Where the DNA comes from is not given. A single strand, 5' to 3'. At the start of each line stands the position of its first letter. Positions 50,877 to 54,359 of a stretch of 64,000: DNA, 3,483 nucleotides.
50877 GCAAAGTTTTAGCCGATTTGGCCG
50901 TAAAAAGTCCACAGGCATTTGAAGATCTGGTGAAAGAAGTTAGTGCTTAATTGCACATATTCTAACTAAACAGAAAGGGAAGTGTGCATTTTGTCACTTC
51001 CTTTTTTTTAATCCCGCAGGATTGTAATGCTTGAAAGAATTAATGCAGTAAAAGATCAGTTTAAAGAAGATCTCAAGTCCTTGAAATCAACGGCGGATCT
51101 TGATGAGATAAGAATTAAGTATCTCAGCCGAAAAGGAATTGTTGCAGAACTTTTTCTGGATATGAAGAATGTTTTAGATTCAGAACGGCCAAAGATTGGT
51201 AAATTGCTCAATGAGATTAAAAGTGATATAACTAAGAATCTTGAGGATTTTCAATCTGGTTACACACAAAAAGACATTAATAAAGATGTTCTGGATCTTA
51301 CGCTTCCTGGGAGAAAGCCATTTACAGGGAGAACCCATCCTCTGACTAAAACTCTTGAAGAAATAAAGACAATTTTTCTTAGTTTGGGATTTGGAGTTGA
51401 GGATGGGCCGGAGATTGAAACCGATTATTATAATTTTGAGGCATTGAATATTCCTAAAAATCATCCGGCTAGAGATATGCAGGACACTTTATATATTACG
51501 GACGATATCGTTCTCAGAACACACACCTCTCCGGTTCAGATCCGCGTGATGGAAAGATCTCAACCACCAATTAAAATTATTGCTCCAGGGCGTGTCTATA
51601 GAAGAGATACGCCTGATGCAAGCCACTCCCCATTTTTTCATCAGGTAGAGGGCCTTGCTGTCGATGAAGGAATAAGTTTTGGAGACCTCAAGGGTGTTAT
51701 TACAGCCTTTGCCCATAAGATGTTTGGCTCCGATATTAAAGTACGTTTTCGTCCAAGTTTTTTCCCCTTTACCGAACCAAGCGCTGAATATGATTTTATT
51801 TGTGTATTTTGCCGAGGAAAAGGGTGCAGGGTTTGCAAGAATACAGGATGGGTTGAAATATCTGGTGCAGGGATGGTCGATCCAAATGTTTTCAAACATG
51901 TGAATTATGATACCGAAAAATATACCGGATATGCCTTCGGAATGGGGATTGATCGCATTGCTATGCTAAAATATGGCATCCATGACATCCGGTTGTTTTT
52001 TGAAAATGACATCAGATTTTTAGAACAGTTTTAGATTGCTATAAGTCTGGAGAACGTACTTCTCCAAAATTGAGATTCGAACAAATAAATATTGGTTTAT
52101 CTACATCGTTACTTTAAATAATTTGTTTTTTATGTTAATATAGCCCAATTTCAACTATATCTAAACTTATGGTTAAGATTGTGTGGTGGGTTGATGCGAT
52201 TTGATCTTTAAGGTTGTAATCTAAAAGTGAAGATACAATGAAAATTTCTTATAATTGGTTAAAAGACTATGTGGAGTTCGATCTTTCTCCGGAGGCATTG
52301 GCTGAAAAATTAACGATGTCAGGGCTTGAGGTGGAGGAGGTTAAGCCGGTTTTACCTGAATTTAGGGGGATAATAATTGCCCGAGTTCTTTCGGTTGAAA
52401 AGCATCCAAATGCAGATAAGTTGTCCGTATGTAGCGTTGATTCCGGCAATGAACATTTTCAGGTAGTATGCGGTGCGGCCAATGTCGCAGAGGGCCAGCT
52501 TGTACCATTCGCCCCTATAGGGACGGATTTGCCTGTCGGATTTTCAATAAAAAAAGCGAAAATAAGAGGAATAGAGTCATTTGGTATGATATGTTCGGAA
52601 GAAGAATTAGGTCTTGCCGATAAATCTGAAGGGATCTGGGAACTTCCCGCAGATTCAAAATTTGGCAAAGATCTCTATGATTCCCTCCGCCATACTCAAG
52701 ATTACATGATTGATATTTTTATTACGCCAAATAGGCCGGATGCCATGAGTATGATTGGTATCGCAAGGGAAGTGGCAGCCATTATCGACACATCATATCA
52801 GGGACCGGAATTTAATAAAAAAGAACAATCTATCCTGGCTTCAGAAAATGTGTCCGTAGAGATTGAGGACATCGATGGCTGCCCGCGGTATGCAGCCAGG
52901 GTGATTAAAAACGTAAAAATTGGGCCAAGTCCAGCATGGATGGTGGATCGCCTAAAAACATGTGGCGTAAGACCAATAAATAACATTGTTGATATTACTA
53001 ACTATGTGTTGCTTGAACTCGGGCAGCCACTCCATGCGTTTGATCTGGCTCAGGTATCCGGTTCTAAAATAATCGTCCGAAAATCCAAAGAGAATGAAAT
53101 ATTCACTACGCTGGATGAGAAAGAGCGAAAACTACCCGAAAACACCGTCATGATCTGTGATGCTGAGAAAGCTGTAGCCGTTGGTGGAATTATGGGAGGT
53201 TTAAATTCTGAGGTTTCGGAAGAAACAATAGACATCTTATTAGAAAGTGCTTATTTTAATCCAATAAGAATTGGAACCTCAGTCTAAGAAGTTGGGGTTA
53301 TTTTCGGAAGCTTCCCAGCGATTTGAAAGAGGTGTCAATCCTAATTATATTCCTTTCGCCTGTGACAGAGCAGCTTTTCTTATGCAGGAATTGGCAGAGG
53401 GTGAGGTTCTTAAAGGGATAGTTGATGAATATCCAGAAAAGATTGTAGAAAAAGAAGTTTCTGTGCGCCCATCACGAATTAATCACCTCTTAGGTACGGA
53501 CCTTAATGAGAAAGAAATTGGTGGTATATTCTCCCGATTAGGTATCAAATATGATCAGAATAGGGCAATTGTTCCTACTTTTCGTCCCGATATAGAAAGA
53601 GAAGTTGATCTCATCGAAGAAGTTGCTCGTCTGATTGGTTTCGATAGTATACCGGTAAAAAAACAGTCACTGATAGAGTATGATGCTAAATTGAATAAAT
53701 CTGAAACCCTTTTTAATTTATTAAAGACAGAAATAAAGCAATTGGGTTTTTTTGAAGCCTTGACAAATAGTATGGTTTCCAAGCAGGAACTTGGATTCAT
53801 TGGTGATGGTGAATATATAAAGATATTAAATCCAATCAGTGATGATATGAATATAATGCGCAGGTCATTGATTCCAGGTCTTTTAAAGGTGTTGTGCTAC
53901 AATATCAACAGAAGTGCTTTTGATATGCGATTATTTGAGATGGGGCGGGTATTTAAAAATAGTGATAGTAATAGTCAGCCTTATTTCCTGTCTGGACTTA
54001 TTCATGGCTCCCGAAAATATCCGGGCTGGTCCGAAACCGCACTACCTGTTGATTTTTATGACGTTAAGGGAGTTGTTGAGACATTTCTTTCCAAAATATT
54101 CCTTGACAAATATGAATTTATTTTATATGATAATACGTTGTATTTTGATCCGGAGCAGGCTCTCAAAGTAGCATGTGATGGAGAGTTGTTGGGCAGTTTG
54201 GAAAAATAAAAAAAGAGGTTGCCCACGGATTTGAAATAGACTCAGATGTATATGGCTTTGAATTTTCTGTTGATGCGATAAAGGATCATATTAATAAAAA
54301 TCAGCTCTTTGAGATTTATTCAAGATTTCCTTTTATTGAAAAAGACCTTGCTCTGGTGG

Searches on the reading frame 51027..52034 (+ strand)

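Call 34: search_protein_families(library=pfam, proteins=[window:51027-52034:+], max_evalue=0.00001)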
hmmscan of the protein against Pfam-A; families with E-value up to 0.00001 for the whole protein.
window:51027-52034:+ (335 aa): 2 families
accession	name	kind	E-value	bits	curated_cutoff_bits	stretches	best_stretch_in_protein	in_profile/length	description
PF01409.25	tRNA-synt_2d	-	1.5e-105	352.5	19.8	1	89-335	2-246/246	tRNA synthetases class II core domain (F)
PF02912.23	Phe_tRNA-synt_N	-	9.6e-16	58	22.3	1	21-85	2-66/69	Aminoacyl tRNA synthetase class II, N-terminal domain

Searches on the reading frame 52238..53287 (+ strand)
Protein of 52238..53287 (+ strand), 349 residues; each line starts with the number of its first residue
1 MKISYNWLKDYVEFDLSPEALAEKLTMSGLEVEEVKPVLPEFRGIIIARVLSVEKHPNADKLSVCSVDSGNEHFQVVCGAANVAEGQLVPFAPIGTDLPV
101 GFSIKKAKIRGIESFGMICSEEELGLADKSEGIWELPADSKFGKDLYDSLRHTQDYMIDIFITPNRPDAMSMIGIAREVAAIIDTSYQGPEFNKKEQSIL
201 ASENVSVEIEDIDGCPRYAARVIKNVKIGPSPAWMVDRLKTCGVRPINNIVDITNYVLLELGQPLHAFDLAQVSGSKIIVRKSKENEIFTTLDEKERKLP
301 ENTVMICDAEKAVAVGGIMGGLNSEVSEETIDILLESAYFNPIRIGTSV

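Call 34: search_protein_families(library=pfam, proteins=[window:52238-53287:+], max_evalue=0.00001)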
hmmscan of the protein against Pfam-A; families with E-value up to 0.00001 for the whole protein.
window:52238-53287:+ (349 aa): 2 families
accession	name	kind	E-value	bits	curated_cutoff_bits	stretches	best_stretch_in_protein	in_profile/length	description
PF03483.22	B3_4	-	3.1e-57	193.4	29.3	1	215-346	2-133/174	B3/4 domain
PF01588.26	tRNA_bind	-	1.3e-22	80.2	27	1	45-144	1-95/96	Putative tRNA binding domain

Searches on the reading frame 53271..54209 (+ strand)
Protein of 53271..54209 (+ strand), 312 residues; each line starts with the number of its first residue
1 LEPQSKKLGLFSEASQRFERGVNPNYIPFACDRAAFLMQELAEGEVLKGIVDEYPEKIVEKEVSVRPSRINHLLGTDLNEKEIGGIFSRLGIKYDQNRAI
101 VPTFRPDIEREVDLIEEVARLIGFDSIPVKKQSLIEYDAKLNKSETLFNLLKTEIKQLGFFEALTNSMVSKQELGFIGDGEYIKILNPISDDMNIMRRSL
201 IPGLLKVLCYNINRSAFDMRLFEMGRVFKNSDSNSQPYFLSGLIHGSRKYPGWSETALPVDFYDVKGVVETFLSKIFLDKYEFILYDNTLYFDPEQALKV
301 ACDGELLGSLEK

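Call 34: search_protein_families(library=pfam, proteins=[window:53271-54209:+], max_evalue=0.00001)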
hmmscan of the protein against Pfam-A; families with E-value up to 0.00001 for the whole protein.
window:53271-54209:+ (312 aa): 3 families
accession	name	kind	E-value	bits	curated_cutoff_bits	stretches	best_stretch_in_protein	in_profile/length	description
PF17759.6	tRNA_synthFbeta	-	5.8e-39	134.2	22.4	1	139-309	13-189/214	Phenylalanyl tRNA synthetase beta chain CLM domain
PF03484.21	B5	-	6e-19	68.5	28.6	1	63-124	1-67/67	tRNA synthetase B5 domain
PF03483.22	B3_4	-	6.8e-07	29.5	29.3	1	4-42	135-173/174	B3/4 domain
